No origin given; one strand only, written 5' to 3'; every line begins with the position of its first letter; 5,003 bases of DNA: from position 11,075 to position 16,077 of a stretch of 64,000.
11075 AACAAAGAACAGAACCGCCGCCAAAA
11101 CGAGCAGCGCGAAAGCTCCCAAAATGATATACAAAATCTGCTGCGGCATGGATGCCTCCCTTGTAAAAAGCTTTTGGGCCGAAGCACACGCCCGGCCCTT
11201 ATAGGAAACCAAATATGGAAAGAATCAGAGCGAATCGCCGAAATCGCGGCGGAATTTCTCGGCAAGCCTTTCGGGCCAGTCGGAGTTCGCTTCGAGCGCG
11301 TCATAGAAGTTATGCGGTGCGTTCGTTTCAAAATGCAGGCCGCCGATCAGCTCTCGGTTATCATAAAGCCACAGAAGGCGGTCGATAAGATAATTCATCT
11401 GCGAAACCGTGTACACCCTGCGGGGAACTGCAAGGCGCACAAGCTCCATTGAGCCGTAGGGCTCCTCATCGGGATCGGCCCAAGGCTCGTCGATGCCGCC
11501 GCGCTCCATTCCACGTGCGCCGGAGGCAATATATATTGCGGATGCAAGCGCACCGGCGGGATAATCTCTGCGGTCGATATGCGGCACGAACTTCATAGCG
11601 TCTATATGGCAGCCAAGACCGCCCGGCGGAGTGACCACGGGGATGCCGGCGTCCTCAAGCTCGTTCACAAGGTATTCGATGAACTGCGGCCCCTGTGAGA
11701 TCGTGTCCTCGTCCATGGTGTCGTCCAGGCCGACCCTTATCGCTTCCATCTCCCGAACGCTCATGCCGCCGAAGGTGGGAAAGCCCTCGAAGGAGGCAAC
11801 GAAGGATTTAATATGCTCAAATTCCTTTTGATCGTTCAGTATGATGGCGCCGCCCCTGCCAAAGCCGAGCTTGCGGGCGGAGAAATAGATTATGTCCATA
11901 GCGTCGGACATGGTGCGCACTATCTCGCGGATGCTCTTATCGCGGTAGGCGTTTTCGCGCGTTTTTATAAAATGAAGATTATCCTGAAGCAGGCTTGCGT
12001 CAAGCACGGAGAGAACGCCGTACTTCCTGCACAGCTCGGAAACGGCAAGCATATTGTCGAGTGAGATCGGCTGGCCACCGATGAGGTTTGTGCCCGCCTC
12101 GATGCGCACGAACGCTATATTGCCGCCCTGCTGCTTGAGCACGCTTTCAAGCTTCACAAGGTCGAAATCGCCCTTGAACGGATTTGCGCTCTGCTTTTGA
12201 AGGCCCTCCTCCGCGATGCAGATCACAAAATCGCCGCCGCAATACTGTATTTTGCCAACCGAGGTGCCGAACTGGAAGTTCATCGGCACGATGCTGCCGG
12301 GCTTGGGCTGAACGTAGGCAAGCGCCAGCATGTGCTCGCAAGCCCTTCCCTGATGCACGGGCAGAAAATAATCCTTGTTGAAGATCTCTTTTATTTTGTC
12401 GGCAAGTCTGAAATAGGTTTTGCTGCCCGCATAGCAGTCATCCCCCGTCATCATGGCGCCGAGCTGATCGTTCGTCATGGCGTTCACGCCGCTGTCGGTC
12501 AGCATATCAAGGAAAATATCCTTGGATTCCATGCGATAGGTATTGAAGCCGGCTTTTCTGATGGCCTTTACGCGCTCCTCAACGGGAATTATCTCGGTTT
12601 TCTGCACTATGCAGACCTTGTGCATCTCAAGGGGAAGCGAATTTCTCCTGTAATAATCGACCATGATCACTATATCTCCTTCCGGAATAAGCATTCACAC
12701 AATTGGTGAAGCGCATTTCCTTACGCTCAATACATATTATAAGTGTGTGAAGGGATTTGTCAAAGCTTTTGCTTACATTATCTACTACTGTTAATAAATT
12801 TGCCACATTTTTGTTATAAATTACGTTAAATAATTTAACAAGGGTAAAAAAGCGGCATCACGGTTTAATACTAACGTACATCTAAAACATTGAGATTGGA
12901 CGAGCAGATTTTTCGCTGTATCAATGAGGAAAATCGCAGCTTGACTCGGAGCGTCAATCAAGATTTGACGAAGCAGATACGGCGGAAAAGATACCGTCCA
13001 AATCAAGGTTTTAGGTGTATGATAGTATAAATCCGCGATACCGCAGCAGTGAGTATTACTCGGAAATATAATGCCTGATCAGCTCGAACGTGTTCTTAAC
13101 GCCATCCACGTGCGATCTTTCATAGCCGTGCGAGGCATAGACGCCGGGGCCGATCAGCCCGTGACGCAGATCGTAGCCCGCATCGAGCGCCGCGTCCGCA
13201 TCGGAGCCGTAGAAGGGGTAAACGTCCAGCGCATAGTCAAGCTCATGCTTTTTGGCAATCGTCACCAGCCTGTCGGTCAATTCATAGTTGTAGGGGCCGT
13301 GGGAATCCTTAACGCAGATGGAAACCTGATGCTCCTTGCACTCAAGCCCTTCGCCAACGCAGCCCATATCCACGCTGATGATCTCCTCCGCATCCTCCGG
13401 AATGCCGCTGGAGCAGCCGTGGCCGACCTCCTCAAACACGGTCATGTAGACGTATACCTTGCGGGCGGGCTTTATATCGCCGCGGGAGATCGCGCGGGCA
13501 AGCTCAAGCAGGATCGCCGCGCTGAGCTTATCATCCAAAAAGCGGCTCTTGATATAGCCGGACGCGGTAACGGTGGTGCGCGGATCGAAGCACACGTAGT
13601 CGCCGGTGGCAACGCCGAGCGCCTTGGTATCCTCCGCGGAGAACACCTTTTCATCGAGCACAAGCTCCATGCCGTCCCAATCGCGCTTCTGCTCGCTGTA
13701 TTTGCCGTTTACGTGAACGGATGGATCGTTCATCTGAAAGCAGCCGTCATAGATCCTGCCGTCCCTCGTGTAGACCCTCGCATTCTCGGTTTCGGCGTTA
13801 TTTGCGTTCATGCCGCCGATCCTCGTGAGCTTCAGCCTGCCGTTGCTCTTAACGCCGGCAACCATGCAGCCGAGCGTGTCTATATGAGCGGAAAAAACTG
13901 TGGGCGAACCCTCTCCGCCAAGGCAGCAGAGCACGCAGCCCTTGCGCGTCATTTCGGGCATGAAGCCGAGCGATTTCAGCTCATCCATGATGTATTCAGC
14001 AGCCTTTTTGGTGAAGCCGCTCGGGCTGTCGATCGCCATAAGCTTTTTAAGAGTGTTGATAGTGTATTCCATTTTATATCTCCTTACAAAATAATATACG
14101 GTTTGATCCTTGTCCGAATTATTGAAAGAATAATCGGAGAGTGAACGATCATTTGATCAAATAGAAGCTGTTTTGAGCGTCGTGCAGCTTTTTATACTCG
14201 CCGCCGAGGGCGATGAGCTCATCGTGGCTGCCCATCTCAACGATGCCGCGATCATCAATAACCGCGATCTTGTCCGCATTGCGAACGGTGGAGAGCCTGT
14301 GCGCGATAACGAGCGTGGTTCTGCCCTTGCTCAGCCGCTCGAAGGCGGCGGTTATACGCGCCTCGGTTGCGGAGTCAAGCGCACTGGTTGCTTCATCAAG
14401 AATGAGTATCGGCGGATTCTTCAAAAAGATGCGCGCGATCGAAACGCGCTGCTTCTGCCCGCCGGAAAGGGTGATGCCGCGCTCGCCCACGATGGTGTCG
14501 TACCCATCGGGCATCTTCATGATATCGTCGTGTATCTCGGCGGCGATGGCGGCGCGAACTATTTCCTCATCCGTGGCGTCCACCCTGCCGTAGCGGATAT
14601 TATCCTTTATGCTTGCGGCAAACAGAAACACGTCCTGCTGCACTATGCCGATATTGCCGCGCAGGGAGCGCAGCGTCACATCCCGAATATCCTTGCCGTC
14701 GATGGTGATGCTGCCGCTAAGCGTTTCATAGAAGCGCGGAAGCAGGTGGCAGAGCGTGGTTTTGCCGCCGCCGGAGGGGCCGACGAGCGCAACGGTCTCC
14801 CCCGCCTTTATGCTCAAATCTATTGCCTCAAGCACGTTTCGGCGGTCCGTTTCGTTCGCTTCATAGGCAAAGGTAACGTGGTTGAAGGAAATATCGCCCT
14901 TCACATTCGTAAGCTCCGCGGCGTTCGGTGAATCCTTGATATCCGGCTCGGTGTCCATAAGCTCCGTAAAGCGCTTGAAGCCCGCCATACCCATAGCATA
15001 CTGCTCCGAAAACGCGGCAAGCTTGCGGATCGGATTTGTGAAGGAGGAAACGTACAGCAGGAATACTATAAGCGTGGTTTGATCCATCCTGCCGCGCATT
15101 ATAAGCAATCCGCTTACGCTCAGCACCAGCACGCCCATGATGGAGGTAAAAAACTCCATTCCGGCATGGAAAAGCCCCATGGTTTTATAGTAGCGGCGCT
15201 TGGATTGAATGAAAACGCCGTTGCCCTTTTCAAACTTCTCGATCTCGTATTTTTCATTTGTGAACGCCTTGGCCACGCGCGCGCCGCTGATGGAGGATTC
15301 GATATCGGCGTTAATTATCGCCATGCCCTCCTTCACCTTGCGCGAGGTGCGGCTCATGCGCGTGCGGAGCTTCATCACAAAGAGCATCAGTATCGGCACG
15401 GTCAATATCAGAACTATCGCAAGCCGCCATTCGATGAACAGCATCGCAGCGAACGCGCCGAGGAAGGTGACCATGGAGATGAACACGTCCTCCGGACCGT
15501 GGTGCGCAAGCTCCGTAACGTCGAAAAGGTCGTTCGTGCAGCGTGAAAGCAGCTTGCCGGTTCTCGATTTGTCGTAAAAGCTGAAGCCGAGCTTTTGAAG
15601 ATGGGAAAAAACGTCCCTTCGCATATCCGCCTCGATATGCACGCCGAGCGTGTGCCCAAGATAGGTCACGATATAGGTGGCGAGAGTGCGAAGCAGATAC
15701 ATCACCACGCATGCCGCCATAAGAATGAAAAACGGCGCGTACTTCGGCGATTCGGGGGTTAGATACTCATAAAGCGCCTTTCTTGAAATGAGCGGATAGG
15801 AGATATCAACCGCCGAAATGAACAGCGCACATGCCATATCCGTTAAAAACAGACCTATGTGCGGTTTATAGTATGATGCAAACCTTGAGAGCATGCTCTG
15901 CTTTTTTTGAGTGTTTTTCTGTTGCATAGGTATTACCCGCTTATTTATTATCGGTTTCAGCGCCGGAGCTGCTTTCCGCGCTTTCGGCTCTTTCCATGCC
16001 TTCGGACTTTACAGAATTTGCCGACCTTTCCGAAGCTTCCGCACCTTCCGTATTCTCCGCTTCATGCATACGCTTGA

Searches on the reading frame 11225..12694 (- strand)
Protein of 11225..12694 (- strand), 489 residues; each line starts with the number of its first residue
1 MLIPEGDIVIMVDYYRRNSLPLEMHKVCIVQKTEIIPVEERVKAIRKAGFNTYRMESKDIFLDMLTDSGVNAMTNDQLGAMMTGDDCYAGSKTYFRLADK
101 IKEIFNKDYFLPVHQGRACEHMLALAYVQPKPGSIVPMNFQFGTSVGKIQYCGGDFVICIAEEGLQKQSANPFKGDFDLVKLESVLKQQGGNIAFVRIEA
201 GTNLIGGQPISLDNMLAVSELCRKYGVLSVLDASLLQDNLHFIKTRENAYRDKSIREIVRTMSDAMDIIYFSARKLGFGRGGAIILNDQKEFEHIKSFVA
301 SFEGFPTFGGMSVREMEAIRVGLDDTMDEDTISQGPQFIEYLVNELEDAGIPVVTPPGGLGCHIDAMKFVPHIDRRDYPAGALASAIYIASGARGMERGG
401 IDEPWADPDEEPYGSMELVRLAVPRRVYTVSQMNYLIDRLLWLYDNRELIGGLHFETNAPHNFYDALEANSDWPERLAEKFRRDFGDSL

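Call 6: search_protein_families(library=pfam, proteins=[window:11225-12694:-])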
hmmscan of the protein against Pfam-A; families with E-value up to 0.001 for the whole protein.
window:11225-12694:- (489 aa): 1 family
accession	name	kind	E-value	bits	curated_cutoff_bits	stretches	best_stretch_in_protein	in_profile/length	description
PF01212.27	Beta_elim_lyase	-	8.6e-42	143.9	27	1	63-436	1-285/288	Beta-eliminating lyase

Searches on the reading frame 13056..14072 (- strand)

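Call 6: search_protein_families(library=pfam, proteins=[window:13056-14072:-])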
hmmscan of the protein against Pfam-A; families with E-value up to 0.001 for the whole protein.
window:13056-14072:- (338 aa): 1 family
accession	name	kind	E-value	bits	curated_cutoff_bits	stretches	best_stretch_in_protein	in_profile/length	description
PF05343.19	Peptidase_M42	-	8e-72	242.2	23.2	1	45-331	1-292/292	M42 glutamyl aminopeptidase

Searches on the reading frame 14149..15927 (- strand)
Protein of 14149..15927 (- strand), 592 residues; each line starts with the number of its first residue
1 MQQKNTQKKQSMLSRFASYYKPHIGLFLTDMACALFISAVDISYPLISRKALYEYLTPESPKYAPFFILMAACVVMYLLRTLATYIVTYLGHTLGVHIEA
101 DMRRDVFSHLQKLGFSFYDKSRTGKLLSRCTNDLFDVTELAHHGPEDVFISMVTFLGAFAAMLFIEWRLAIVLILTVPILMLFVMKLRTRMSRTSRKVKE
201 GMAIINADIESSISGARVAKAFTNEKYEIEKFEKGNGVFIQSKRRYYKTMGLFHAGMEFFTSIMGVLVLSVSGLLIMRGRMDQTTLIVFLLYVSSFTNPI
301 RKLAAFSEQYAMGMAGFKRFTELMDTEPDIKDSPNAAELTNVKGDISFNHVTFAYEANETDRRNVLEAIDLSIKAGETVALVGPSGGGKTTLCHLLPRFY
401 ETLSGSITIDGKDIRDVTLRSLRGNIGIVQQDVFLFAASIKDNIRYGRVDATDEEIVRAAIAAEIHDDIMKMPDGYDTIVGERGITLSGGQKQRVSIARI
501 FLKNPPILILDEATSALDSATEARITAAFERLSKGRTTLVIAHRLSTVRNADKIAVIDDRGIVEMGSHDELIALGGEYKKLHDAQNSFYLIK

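Call 6: search_protein_families(library=pfam, proteins=[window:14149-15927:-])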
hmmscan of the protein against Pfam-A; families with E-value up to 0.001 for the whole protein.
window:14149-15927:- (592 aa): 3 families
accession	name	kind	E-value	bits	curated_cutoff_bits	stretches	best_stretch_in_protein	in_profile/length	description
PF00664.28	ABC_membrane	-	1.4e-45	156.6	28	1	31-299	5-273/274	ABC transporter transmembrane region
PF00005.33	ABC_tran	-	2e-33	116.3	25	1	366-515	1-137/137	ABC transporter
PF02463.25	SMC_N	-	1.7e-09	37.9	40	1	405-556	109-210/220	RecF/RecN/SMC N terminal domain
